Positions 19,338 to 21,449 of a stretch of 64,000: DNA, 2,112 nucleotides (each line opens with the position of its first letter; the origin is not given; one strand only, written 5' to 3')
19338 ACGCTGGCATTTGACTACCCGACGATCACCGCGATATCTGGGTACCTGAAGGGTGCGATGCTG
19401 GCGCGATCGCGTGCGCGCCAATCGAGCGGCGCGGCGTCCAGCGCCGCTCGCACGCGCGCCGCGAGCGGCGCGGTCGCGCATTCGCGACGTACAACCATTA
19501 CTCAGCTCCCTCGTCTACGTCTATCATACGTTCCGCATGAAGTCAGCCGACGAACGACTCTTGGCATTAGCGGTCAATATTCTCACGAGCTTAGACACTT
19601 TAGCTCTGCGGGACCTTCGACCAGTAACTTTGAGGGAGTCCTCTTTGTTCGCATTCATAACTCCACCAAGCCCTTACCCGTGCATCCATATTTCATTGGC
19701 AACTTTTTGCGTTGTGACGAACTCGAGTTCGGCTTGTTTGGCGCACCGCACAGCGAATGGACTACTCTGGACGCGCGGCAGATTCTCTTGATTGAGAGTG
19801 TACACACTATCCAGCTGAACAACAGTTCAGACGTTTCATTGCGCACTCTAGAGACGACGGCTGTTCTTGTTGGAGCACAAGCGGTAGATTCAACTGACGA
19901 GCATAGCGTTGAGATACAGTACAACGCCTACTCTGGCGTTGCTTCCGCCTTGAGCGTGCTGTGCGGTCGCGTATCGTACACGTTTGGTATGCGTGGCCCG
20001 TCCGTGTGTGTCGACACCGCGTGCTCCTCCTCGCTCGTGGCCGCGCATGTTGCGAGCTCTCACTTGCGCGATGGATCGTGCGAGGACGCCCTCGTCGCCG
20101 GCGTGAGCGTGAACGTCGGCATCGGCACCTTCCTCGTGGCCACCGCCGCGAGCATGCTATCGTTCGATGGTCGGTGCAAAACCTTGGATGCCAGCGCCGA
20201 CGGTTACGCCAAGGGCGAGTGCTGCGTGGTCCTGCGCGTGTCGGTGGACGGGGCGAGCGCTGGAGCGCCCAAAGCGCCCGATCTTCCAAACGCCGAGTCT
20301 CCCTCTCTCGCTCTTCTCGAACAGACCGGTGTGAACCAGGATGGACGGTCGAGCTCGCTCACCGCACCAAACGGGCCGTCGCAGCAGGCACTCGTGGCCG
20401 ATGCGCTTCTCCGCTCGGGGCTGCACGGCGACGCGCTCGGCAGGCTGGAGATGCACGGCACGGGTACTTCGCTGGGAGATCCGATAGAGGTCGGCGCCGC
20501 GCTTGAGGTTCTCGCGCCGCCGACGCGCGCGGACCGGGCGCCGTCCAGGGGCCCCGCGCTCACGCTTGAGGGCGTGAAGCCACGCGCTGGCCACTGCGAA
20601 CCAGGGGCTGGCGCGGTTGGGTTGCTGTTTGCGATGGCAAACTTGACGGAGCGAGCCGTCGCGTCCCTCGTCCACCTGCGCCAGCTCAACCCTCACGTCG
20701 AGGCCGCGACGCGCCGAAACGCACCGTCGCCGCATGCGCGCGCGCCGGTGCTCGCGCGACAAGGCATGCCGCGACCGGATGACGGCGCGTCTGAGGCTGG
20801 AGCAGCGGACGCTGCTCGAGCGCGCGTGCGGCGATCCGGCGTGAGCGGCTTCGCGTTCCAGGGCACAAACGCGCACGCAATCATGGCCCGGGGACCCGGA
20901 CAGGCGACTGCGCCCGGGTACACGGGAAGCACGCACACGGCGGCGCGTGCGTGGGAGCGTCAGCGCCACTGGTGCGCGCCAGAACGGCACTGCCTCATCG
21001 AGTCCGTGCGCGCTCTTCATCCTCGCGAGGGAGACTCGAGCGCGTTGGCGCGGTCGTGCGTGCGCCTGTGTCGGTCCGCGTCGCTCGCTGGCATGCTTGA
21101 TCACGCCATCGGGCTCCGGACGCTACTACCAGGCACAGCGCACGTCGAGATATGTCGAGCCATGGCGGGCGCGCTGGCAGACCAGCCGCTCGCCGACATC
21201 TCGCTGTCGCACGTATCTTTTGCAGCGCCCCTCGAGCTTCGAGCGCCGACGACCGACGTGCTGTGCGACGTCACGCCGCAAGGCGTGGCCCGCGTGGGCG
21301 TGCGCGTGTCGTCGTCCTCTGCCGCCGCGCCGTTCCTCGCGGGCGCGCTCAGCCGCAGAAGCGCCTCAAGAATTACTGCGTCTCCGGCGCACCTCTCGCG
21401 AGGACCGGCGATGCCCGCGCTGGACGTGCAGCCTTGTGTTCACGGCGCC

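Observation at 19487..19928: Low-GC divergent relic of a KS N-terminus embedded in the GC-rich repeat block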

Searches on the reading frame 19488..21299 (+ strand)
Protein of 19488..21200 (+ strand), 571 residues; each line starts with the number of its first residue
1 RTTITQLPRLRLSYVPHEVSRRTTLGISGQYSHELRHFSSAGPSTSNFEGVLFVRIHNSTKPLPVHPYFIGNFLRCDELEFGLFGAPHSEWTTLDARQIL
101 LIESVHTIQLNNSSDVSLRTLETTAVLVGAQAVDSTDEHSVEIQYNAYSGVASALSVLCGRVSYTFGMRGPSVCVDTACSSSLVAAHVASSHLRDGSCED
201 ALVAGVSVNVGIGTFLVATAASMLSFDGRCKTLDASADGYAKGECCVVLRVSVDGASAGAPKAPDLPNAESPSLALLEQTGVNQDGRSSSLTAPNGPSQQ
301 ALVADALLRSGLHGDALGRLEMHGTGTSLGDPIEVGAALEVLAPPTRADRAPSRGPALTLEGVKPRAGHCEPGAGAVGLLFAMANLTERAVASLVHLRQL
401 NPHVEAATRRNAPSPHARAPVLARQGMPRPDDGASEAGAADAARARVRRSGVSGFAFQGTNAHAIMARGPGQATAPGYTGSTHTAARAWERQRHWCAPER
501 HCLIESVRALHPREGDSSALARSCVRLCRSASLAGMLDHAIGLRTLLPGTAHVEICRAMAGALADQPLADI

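Call 11: search_protein_families(library=pfam, proteins=[window:19488-21200:+], max_evalue=10)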
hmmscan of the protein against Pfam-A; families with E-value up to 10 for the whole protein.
window:19488-21200:+ (571 aa): 5 families
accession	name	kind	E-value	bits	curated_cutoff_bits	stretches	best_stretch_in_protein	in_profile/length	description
PF00109.32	ketoacyl-synt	-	1.1e-33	117.4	20.8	1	76-249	68-244/252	Beta-ketoacyl synthase, N-terminal domain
PF02801.28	Ketoacyl-synt_C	-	3.4e-21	75.9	20.8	1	275-397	2-118/119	Beta-ketoacyl synthase, C-terminal domain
PF21089.3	PKS_DH_N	-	0.0069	16.8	27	1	536-565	30-59/103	Polyketide synthase dehydratase domain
PF08545.16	ACP_syn_III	-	0.023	15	24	1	176-208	4-36/80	3-Oxoacyl-[acyl-carrier-protein (ACP)] synthase III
PF16197.11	KAsynt_C_assoc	-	0.033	15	33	1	449-479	26-56/111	Ketoacyl-synthetase C-terminal extension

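Call 73: predict_structure(alignment_id=A1)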
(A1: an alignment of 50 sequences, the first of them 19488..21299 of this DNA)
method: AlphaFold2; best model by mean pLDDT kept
length: 604 residues; sequences in the alignment: 50
mean_pLDDT: 76.1   pTM: 0.71
mean pLDDT of the five models: 76.1, 74.4, 72.9, 66.0, 65.8
residues with pLDDT >= 90: 208; 70-90: 210; 50-70: 114; < 50: 72
segments of 3 or more residues with pLDDT < 50: 1-49, 478-499
pLDDT, mean of each block of 10 residues (from residue 1): 28 24 25 23 37 58 66 58 81 87 89 63 93 65 71 85 94 95 98 93 88 80 88 95 92 69 57 86 91 91 97 92 92 96 81 77 89 94 83 89 94 78 83 61 73 92 90 53 40 34 77 65 86 82 88 86 73 73 86 88 89
secondary structure, 60 per line:
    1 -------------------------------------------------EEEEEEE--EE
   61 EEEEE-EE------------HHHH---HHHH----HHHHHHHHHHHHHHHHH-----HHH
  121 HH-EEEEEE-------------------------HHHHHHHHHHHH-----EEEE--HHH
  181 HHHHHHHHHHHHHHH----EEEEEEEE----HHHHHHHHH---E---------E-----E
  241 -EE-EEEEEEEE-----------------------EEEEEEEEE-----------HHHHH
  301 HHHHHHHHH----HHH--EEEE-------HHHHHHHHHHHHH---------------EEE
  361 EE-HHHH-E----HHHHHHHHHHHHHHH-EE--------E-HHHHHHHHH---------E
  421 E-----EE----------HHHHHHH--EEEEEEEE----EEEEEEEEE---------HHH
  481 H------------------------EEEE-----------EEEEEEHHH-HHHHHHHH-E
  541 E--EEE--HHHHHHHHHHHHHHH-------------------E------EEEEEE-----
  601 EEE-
elements in order: E50-56 E59-65 H81-84 H88-91 H96-112 H118-122 E124-129 H155-166 E172-175 H178-195 E200-207 H212-220 E245-252 E276-284 H296-309 E319-322 H330-342 E358-362 H364-367 H374-388 H402-410 H439-445 E448-455 E460-468 H478-481 E506-509 E521-526 H531-538 E544-546 H549-563 E590-595 E601-603
